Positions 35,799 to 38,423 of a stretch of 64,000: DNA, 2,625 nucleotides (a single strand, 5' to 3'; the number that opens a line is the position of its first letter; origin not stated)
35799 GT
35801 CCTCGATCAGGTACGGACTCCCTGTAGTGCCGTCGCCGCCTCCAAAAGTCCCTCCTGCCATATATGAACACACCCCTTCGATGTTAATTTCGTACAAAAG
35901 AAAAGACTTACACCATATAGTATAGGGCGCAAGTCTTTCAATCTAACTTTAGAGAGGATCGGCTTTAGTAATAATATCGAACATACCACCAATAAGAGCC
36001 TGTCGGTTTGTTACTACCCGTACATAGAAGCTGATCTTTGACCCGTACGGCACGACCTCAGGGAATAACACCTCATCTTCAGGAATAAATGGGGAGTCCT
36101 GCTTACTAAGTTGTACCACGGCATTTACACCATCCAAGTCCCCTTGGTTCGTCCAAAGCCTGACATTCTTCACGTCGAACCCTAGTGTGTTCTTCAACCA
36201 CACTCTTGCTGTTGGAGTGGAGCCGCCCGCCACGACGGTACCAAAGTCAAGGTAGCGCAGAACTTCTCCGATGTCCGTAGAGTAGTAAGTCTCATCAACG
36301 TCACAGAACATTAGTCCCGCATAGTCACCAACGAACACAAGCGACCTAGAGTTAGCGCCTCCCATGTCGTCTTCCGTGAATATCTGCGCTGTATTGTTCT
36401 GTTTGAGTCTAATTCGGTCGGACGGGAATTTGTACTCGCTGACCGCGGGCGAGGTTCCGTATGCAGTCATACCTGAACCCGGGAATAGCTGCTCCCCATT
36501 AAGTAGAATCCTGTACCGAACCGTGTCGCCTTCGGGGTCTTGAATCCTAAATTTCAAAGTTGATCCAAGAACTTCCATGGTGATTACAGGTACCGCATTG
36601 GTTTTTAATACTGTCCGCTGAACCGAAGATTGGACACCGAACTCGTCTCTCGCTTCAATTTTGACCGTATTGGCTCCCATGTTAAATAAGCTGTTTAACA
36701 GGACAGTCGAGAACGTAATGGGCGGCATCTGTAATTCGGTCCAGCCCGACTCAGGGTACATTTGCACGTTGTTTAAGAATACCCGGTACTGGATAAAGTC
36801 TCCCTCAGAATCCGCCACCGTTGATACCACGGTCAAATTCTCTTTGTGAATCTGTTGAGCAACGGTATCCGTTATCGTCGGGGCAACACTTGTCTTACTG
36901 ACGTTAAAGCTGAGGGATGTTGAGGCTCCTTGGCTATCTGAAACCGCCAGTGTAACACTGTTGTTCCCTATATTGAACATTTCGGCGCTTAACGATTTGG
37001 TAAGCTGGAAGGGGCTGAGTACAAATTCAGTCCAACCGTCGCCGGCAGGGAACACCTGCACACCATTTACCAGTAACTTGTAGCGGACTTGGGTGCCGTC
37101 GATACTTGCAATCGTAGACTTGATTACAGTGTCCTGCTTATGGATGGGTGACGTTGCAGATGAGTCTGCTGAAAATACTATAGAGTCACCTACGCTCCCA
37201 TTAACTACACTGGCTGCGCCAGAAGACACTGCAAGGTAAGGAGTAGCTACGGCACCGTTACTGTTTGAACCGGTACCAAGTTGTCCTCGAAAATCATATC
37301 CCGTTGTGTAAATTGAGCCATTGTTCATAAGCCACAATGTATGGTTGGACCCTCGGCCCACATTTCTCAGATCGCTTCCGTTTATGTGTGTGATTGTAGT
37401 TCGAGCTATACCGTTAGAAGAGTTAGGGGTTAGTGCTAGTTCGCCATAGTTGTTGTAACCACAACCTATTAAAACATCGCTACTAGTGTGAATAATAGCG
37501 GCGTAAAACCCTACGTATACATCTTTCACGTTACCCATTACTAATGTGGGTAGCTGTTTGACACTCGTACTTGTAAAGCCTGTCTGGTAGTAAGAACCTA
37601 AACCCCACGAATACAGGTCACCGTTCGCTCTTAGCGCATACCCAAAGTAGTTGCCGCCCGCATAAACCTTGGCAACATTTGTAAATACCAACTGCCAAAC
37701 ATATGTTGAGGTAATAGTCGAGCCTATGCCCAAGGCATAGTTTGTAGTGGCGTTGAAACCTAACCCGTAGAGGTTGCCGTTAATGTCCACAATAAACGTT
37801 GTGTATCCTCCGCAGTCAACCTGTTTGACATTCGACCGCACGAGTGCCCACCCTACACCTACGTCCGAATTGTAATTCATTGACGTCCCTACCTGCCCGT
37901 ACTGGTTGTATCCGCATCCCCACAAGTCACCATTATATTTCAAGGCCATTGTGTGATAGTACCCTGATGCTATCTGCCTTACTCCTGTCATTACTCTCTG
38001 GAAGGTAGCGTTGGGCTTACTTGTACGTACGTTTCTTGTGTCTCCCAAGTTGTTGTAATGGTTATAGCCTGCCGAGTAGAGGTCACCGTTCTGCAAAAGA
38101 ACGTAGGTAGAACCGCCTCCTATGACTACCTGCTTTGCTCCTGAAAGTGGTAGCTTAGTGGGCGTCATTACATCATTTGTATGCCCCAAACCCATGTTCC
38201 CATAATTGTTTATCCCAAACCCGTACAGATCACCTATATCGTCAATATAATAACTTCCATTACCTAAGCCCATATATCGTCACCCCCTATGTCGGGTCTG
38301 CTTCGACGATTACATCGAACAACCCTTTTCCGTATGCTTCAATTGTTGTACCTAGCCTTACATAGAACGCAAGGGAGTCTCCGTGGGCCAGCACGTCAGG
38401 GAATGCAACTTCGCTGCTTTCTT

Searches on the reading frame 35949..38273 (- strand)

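Call 15: search_protein_families(library=phrogs, proteins=[window:35949-38273:-], max_evalue=0.001)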
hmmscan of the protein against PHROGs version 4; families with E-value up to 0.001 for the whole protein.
window:35949-38273:- (774 aa): 9 families
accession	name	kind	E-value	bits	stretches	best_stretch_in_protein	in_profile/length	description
phrog_16766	-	DNA, RNA and nucleotide metabolism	1.7e-170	570.2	3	298-773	289-762/763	regulator of chromosome condensation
phrog_37157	-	unknown function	1.2e-71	242.8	1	372-773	566-964/965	-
phrog_7220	-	DNA, RNA and nucleotide metabolism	6.3e-53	181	2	12-204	98-284/1734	regulator of chromosome condensation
phrog_10667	-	unknown function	3.4e-43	149.1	1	558-769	500-713/718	-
phrog_4219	-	DNA, RNA and nucleotide metabolism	4e-40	138.9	3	147-352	538-749/867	regulator of chromosome condensation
phrog_30732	-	unknown function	1.4e-29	104.5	1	537-754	155-371/394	-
phrog_10080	-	unknown function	1.7e-20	74.2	1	641-774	559-666/667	-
phrog_36643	-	unknown function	4.6e-09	36.5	1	424-585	242-411/575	-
phrog_11922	-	tail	0.00054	19.7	1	297-351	129-181/870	tail protein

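Call 77: search_protein_families(library=pfam, proteins=[window:35949-38273:-], max_evalue=0.001)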
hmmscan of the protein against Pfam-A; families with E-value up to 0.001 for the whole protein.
window:35949-38273:- (774 aa): 4 families
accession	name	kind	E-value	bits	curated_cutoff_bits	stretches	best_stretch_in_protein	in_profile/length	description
PF25390.1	WD40_RLD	-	1.9e-52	179.3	150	2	147-362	142-357/363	RCC1-like domain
PF13540.12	RCC1_2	-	8.6e-29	99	22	2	98-127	1-30/30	Regulator of chromosome condensation (RCC1) repeat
PF00415.24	RCC1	-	4e-28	98.2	21.7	3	14-58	2-49/50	Regulator of chromosome condensation (RCC1) repeat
PF25384.1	Alsin_RLD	-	0.00068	19.5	100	0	57-170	237-354/405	Alsin RCC1-like domain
